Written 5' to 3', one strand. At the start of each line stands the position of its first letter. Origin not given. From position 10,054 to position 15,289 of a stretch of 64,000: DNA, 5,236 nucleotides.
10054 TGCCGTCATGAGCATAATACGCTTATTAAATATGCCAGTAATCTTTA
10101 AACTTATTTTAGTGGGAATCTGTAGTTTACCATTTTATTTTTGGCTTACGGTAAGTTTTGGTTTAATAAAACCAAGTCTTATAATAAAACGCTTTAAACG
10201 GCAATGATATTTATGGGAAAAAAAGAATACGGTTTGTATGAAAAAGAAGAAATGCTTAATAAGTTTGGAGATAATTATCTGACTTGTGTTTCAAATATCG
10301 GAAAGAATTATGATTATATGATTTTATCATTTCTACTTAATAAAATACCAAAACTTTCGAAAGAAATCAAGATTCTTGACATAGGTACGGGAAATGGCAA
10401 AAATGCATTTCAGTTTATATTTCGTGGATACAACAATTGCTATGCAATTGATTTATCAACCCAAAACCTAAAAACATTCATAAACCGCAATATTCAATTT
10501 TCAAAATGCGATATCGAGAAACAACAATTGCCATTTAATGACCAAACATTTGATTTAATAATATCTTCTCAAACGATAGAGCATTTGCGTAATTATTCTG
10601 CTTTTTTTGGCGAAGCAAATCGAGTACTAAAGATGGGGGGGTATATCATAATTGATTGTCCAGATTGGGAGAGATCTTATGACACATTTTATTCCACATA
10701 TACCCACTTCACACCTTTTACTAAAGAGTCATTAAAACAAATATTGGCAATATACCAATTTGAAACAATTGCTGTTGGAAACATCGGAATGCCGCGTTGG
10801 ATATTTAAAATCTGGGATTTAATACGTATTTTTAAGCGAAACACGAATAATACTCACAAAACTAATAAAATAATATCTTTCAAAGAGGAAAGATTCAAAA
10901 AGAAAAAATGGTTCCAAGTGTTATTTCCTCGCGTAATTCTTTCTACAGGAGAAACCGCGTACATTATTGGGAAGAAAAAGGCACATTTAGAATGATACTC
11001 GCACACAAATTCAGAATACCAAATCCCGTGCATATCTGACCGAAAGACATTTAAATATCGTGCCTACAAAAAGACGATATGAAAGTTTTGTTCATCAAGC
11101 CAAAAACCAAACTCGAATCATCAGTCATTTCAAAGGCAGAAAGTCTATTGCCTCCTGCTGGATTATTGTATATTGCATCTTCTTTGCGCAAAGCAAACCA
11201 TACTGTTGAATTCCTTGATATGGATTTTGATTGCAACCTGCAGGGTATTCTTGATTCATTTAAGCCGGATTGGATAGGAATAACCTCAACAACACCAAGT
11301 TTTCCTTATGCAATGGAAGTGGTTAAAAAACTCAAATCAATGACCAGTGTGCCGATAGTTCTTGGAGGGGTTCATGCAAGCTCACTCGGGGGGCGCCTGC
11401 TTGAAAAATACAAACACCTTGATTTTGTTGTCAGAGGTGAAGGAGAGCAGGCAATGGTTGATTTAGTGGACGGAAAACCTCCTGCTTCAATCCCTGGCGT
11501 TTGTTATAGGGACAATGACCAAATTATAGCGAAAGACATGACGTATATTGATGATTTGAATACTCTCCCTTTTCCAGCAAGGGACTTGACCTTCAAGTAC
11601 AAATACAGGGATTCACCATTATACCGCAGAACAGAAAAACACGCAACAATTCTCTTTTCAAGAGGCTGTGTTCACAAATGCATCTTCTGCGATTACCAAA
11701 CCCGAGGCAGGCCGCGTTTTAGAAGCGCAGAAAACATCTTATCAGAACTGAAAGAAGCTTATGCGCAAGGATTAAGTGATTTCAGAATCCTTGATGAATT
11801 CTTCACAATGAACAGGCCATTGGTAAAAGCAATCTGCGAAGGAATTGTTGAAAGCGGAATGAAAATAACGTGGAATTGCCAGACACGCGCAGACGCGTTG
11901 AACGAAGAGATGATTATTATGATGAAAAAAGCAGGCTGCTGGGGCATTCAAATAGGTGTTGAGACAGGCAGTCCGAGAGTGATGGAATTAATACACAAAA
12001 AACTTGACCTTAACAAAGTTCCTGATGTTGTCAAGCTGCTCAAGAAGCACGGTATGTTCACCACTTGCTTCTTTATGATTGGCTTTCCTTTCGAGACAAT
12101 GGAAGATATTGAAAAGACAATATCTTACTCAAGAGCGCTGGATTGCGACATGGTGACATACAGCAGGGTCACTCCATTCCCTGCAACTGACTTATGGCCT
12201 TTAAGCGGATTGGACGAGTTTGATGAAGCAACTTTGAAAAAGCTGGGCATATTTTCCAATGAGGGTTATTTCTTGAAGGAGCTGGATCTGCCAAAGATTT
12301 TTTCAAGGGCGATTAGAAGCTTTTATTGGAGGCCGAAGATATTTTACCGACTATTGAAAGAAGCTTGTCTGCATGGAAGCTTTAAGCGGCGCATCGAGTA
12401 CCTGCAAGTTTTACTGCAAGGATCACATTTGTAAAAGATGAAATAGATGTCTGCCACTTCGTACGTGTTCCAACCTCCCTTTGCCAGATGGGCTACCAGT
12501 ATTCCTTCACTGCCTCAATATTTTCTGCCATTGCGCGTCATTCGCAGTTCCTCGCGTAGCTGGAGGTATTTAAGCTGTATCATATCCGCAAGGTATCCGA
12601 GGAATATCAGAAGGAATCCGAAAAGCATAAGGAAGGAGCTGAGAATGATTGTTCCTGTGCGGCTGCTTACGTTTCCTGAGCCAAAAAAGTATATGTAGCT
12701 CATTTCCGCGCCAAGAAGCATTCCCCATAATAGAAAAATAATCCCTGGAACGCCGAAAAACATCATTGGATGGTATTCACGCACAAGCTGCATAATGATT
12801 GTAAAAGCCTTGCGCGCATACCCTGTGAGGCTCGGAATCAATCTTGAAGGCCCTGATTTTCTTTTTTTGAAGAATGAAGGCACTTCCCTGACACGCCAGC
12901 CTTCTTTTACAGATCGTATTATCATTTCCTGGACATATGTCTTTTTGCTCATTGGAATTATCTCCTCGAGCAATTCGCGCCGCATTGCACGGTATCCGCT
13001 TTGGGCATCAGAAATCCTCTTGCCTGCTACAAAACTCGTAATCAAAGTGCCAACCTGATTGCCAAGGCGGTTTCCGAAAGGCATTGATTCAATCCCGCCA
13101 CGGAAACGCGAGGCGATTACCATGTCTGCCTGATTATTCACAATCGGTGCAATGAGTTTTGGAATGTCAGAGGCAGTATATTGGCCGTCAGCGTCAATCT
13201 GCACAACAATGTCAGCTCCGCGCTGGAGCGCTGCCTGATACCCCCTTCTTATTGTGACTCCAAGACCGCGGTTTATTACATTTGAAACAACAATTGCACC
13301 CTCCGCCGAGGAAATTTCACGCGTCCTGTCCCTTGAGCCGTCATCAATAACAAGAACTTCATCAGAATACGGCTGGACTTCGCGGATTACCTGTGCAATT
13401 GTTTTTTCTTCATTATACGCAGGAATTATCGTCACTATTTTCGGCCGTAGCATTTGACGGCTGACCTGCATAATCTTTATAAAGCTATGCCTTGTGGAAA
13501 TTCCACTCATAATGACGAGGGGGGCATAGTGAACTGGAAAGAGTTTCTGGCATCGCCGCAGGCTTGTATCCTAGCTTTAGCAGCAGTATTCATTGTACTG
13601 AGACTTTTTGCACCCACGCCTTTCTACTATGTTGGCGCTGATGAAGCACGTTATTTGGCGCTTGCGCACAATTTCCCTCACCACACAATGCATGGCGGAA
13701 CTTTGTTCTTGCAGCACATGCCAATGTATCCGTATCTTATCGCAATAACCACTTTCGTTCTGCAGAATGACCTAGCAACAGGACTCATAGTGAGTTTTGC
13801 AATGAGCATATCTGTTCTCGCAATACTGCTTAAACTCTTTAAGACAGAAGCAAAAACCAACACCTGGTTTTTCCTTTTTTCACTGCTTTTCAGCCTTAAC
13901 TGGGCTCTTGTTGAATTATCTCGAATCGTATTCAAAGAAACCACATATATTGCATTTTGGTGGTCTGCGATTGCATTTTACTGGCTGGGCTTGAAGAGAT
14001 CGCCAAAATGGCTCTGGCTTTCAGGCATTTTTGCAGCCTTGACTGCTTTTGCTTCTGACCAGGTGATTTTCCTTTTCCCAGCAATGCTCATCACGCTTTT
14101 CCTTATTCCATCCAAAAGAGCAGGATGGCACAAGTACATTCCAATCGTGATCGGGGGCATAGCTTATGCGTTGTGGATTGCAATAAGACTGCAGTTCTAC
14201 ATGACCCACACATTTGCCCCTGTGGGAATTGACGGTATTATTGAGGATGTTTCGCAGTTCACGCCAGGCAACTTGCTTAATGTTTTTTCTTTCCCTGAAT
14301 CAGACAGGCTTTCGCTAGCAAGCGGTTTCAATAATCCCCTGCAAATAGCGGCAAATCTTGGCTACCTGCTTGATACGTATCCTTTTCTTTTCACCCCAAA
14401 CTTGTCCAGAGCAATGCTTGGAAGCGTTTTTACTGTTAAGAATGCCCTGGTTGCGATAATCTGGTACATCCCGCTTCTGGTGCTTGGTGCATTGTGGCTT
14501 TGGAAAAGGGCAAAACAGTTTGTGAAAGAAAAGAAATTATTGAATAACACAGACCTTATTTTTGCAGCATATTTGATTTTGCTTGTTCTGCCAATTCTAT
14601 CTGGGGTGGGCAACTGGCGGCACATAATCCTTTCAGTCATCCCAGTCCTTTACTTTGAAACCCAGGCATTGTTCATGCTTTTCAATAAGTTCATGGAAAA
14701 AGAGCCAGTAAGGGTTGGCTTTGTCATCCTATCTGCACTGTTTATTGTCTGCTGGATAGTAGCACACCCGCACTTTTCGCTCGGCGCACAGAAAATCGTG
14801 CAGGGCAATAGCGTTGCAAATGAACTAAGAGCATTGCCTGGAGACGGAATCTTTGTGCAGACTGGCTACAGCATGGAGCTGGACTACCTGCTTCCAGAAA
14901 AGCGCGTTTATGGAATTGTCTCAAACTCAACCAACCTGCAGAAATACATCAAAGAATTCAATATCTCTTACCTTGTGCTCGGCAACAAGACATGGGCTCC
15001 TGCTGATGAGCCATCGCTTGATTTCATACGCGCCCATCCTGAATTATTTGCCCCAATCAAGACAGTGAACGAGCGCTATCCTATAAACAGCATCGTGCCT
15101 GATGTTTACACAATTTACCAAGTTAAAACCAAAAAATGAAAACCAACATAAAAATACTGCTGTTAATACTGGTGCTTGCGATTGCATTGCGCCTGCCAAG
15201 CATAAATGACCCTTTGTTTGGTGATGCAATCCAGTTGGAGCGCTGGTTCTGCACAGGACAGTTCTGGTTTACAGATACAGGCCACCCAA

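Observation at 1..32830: About 33-kb glycosylation island built from repeated GT2 plus GT-C modules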

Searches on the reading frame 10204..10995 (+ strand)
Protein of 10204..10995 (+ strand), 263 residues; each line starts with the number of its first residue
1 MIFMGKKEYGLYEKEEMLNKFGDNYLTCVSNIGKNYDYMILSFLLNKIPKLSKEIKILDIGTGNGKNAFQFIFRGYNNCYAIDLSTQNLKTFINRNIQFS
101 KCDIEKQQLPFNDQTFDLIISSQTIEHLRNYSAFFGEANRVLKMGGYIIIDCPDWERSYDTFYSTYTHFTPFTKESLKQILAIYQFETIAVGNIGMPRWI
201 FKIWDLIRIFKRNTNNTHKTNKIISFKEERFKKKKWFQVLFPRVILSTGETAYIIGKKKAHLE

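Call 3: search_protein_families(library=pfam, proteins=[window:10204-10995:+], max_evalue=0.01)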
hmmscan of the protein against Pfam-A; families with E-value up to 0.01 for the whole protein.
window:10204-10995:+ (263 aa): 12 families
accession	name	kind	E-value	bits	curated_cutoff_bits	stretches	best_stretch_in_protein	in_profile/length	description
PF08241.18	Methyltransf_11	-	2.3e-19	70.3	21.2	1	58-150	1-95/95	Methyltransferase domain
PF13847.12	Methyltransf_31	-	7.8e-17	61.8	27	1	52-154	2-113/145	Methyltransferase domain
PF13489.12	Methyltransf_23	-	1.6e-16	60.9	27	1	48-190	17-163/164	Methyltransferase domain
PF13649.12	Methyltransf_25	-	8e-16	59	27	1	57-146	1-97/97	Methyltransferase domain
PF08242.18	Methyltransf_12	-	5.5e-10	40.3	30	1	58-148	1-98/98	Methyltransferase domain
PF07021.18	MetW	-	3.2e-08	33.9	21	1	55-154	15-111/193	Methionine biosynthesis protein MetW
PF05148.21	Methyltransf_8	-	7.9e-08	32.9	27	1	42-150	61-156/219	Hypothetical methyltransferase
PF01209.24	Ubie_methyltran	-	4.2e-07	30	20.1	1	51-151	45-153/233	ubiE/COQ5 methyltransferase family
PF02353.26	CMAS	-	4.2e-06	26.7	27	1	50-152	59-166/273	Mycolic acid cyclopropane synthetase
PF03141.22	Methyltransf_29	-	0.00011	21.4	23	1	89-160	155-228/506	Putative S-adenosyl-L-methionine-dependent methyltransferase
PF03848.20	TehB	-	0.001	19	20.4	1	50-150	27-132/193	Tellurite resistance protein TehB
PF05175.20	MTS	-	0.002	18.3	23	1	43-150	22-138/170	Methyltransferase small domain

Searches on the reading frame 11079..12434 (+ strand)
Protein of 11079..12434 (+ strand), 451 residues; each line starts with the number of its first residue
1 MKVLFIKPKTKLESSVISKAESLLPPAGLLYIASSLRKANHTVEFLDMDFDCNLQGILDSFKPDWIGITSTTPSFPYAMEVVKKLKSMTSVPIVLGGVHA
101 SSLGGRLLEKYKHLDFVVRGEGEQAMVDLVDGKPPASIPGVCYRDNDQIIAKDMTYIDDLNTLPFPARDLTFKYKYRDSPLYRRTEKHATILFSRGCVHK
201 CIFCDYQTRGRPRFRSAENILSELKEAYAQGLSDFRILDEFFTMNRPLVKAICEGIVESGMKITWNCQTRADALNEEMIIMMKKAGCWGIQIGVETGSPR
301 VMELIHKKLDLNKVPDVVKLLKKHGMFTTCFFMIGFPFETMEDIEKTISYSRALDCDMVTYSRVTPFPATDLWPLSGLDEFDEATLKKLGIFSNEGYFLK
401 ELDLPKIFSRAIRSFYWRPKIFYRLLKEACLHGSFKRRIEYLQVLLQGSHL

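Call 4: search_protein_families(library=pfam, proteins=[window:11079-12434:+], max_evalue=0.01)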
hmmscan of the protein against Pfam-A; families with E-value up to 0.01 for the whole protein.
window:11079-12434:+ (451 aa): 2 families
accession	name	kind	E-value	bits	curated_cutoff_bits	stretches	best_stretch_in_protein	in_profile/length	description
PF04055.27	Radical_SAM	-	6.2e-27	95.2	29.5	1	192-349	2-164/166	Radical SAM superfamily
PF02310.24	B12-binding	-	9.6e-23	80.7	32.1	1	16-129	4-120/121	B12 binding domain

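Call 45: search_protein_families(library=ncbifam, proteins=[window:11079-12434:+], max_evalue=0.0001)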
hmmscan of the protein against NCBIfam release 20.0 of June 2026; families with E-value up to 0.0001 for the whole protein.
window:11079-12434:+ (451 aa): 28 families (the best 25 are shown)
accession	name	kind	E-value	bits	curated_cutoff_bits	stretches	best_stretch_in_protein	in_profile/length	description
TIGR02026.1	BchE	equivalog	3.7e-52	177.8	481.35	1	3-374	2-385/497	magnesium-protoporphyrin IX monomethyl ester anaerobic oxidative cyclase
NF050148.1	rSAM_ApyD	equivalog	5e-50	170.5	750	1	60-348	72-360/645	RiPP biosynthesis radical SAM protein ApyD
TIGR03471.1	HpnJ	equivalog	1.7e-45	155.8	577.6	1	68-437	74-454/472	hopanoid biosynthesis associated radical SAM protein HpnJ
TIGR04479.1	bcpD_PhpK_rSAM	subfamily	1.2e-34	119.5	600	1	25-355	71-410/504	PhpK family radical SAM P-methyltransferase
NF033070.1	rSAM_AprD4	equivalog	3e-33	115.4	500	1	16-375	32-389/456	AprD4 family radical SAM diol-dehydratase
TIGR04072.2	rSAM_ladder_B12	equivalog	1.2e-32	113.1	360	1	26-372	18-368/443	lipid biosynthesis B12-binding/radical SAM protein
TIGR04295.1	B12_rSAM_oligo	hypoth_equivalog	3.8e-30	104.9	400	1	3-311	2-318/422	TIGR04295 family B12-binding domain-containing radical SAM protein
NF038361.1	rSAM_Sden_1168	equivalog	4.4e-30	104.8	575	1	80-360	162-457/560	Sden_1168 family B12-binding radical SAM P-methyltransferase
TIGR04385.1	B12_rSAM_cofa1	equivalog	2.9e-29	102.6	450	1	25-349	19-359/438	B12 lower ligand biosynthesis radical SAM protein BzaD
TIGR04013.1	B12_SAM_MJ_1487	hypoth_equivalog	1.3e-27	96.7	251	2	68-237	49-202/382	TIGR04013 family B12-binding domain/radical SAM domain-containing protein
TIGR04367.1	HpnR_B12_rSAM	equivalog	8.4e-27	93.8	650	1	1-374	1-371/490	hopanoid C-3 methylase HpnR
TIGR04014.1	B12_SAM_MJ_0865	equivalog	6.3e-26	91.1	360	1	78-373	57-355/434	methyl-coenzyme M reductase glutamine C-methyltransferase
TIGR03975.1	rSAM_ocin_1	subfamily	1.3e-23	83.3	281.85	1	61-349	127-425/606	RiPP maturation radical SAM C-methyltransferase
NF040542.1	rSAM_RCCLKC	equivalog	9.1e-20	71.2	450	1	16-347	3-343/423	arsinothricin biosynthesis radical SAM protein ArsL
NF045585.1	rSAM_slr0320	equivalog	2.6e-19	69.2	775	1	87-366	135-420/511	photosystem II high light acclimation radical SAM protein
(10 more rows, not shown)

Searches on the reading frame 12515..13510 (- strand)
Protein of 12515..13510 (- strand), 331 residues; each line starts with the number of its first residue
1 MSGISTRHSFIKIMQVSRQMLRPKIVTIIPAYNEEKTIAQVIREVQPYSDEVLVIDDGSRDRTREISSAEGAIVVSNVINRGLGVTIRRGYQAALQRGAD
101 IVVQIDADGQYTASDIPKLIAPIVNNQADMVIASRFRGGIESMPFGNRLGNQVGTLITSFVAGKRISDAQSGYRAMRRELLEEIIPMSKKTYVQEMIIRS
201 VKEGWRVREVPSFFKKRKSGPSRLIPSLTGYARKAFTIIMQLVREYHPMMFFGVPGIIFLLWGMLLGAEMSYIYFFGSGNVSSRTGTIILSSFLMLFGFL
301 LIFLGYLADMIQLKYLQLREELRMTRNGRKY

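Call 4: search_protein_families(library=pfam, proteins=[window:12515-13510:-], max_evalue=0.01)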
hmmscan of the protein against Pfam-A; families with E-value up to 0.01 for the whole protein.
window:12515-13510:- (331 aa): 1 family
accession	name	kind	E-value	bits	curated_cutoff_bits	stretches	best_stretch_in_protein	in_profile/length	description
PF00535.33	Glycos_transf_2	-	4.4e-26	92.2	23.3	1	28-184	3-167/168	Glycosyl transferase family 2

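Call 10: search_protein_families(library=ncbifam, proteins=[window:12515-13510:-], max_evalue=0.01)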
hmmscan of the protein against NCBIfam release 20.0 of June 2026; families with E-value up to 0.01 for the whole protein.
window:12515-13510:- (331 aa): 19 families
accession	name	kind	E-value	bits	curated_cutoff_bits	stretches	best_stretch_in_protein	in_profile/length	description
TIGR04182.1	glyco_TIGR04182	equivalog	5.8e-44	150.6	325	1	25-314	2-285/293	S-layer glycoprotein N-glycosyltransferase AglJ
NF041391.1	DPhHxTase_Halo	equivalog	7.9e-34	116.5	375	1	31-232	3-200/213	dolichyl-phosphate hexose transferase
NF058614.1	PPMAGASynPpgS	equivalog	7.8e-30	104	370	1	27-211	4-193/226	polyprenyl-phospho-N-acetylgalactosaminyl synthase PpgS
NF010496.0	PRK13915.1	equivalog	2.4e-15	56.4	262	1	12-128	20-147/307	glucosyl-3-phosphoglycerate synthase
NF007986.1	PRK10714.1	equivalog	9.5e-14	51.1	529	1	24-320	7-302/316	undecaprenyl-phosphate 4-deoxy-4-formamido-L-arabinose transferase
TIGR04283.1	glyco_like_mftF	equivalog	3.5e-09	36.6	182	1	28-124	4-97/221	TIGR04283 family arsenosugar biosynthesis glycosyltransferase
TIGR03937.1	PgaC_IcaA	equivalog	2.1e-08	33.6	422.3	1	20-110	42-137/407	poly-beta-1,6-N-acetyl-D-glucosamine synthase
NF047588.1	GlcsyltransPgfSStrep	equivalog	3e-07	29.9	500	1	24-315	2-291/308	glycosyltransferase PgfS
TIGR03469.1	HpnB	hypoth_equivalog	2.5e-06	26.8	379.25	1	15-131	36-168/386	hopene-associated glycosyltransferase HpnB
NF041865.1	EpsU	equivalog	6.6e-06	25.4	700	1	22-114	38-138/394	exopolysaccharide biosynthesis GT2 family glycosyltransferase EpsU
NF047683.1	TeichurnBiosyTuaG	equivalog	7.7e-06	25.7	400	1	22-125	5-113/252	teichuronic acid biosynthesis protein TuaG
NF007482.0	PRK10073.1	equivalog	0.00058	18.9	423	1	23-129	6-116/334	glycosyltransferase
NF041875.1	EPS_EpsD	equivalog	0.00083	18.9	370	1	28-112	4-93/325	exopolysaccharide biosynthesis glycosyltransferase EpsD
TIGR04242.1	nodulat_NodC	equivalog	0.002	17.2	550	1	18-123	43-156/395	chitooligosaccharide synthase NodC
TIGR03111.1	glyc2_xrt_Gpos1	hypoth_equivalog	0.0024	16.7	363.95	1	15-126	41-159/439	TIGR03111 family XrtG-associated glycosyltransferase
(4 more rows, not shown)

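Call 23: search_solved_structures(query=window:12515-13510:-, max_evalue=0.001)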
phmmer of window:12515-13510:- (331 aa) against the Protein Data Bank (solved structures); distinct sequences matched with E-value up to 0.001: 12.
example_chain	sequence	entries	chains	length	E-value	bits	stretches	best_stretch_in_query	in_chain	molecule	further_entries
5mlz_A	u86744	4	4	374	2.2e-19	73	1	23-258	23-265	Dolichol monophosphate mannose synthase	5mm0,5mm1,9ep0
9hwj_A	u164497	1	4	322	4.6e-12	49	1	24-320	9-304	Undecaprenyl-phosphate 4-deoxy-4-formamido-L-arabinose transferase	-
9bhc_C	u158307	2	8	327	1.9e-11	47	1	24-319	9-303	Undecaprenyl-phosphate 4-deoxy-4-formamido-L-arabinose transferase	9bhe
8vxh_A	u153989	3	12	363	2.6e-11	46.5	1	24-319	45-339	Undecaprenyl-phosphate 4-deoxy-4-formamido-L-arabinose transferase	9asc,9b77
4y6n_A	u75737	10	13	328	9.1e-10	41.5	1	25-144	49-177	Glucosyl-3-phosphoglycerate synthase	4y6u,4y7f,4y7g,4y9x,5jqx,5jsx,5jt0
3e25_A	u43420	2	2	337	9.9e-10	41.3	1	25-144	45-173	Putative uncharacterized protein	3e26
4ddz_A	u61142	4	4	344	1.1e-09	41.2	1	25-144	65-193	GLUCOSYL-3-PHOSPHOGLYCERATE SYNTHASE (GpgS) | Glucosyl-3-phosphoglycerate synthase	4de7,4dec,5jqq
3ckj_A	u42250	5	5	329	5.2e-08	35.7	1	25-163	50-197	Putative uncharacterized protein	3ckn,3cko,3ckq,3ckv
7pdo_A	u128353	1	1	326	1.1e-07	34.7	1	25-141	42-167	Glucosyl-3-phosphoglycerate synthase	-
7p5l_A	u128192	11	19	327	1.1e-07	34.6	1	25-141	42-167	Glucosyl-3-phosphoglycerate synthase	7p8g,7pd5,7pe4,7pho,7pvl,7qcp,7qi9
6p61_A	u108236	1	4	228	2.6e-07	33.4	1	22-120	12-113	Glycosyltransferase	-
22ao_A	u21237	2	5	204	0.00027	23.5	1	19-121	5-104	GmaR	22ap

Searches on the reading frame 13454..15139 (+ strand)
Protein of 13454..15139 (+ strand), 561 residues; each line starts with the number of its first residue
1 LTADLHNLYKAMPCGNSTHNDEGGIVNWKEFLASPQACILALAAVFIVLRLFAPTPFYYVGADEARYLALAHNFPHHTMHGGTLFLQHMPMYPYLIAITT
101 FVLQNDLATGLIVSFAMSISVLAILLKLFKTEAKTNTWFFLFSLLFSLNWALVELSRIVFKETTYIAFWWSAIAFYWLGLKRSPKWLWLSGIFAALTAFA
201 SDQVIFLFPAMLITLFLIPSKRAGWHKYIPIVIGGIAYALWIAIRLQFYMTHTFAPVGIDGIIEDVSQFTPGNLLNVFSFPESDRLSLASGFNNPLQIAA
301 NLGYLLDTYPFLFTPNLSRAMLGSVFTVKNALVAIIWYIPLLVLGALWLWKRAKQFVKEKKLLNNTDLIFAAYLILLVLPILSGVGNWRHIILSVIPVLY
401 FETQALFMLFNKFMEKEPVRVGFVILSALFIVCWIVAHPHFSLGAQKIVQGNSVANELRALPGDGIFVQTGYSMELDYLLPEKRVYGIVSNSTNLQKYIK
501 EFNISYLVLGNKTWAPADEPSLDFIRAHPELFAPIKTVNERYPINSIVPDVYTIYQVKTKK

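Call 4: search_protein_families(library=pfam, proteins=[window:13454-15139:+], max_evalue=0.01)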
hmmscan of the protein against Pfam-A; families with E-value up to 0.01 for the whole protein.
window:13454-15139:+ (561 aa): 1 family
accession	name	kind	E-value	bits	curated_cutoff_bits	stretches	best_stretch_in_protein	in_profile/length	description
PF13231.12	PMT_2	-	6.6e-05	23.6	26.1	1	88-239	2-152/160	Dolichyl-phosphate-mannose-protein mannosyltransferase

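Call 10: search_protein_families(library=ncbifam, proteins=[window:13454-15139:+], max_evalue=0.01)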
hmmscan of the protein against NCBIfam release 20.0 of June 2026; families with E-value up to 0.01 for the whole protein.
window:13454-15139:+ (561 aa): 0 families

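Call 94: search_protein_representatives(protein=window:13487-15139:+)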
Query: 550 residues. Proteins with E-value up to 0.001 (for the whole library): 97; up to 1e-10: 65; up to 1e-30: 22. The best 97 are listed.
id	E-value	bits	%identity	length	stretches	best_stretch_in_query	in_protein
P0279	0.0e+00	1240.8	100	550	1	1-550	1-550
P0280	9.0e-96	338.0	40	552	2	28-398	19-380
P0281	2.5e-66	240.8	32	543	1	24-515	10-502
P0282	2.9e-58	214.2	36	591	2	28-211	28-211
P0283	1.0e-57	212.4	32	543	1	27-535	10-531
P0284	5.6e-56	206.7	29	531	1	29-545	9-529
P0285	1.1e-54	202.4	30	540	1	31-545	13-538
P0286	2.8e-50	187.9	29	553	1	27-532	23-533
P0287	2.2e-49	184.9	28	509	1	28-527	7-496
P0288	6.0e-47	176.9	29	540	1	26-531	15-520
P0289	6.8e-46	173.4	28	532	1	29-547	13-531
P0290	5.0e-44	167.2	28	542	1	26-548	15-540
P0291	1.8e-42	162.1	30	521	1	30-532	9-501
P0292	2.8e-41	158.2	29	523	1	29-545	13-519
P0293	1.2e-40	156.1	28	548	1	22-545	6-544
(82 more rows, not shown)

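Call 97: search_solved_structures(query=A3, max_evalue=10)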
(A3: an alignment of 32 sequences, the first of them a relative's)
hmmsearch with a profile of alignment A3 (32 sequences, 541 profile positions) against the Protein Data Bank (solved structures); distinct sequences matched with E-value up to 10: 3.
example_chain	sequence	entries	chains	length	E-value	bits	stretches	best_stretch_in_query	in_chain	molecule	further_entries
5gmc_A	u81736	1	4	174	1.8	10.5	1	214-279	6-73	tRNA (cytidine/uridine-2'-O-)-methyltransferase TrmJ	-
4c12_A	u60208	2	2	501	1.8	10.5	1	204-270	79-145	UDP-N-ACETYLMURAMOYL-L-ALANYL-D-GLUTAMATE--L-LYSINE LIGASE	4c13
5gm8_A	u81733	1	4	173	2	10.4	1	214-279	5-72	tRNA (cytidine/uridine-2'-O-)-methyltransferase TrmJ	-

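Call 98: search_protein_families(library=pfam, alignment_id=A3, max_evalue=0.01)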
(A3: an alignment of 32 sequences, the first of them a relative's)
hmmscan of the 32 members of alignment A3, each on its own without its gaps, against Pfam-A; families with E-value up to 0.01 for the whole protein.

A. member 1, P0279 (550 aa): 1 family
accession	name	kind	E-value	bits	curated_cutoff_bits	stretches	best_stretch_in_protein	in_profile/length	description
PF13231.12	PMT_2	-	6.4e-05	23.7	26.1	1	77-228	2-152/160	Dolichyl-phosphate-mannose-protein mannosyltransferase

B. families by the number of members that match (of 32 scanned): 3 families
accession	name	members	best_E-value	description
PF13231.12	PMT_2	19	3.2e-17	Dolichyl-phosphate-mannose-protein mannosyltransferase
PF14897.12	EpsG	1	0.00042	EpsG family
PF04932.20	Wzy_C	1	0.002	O-Antigen ligase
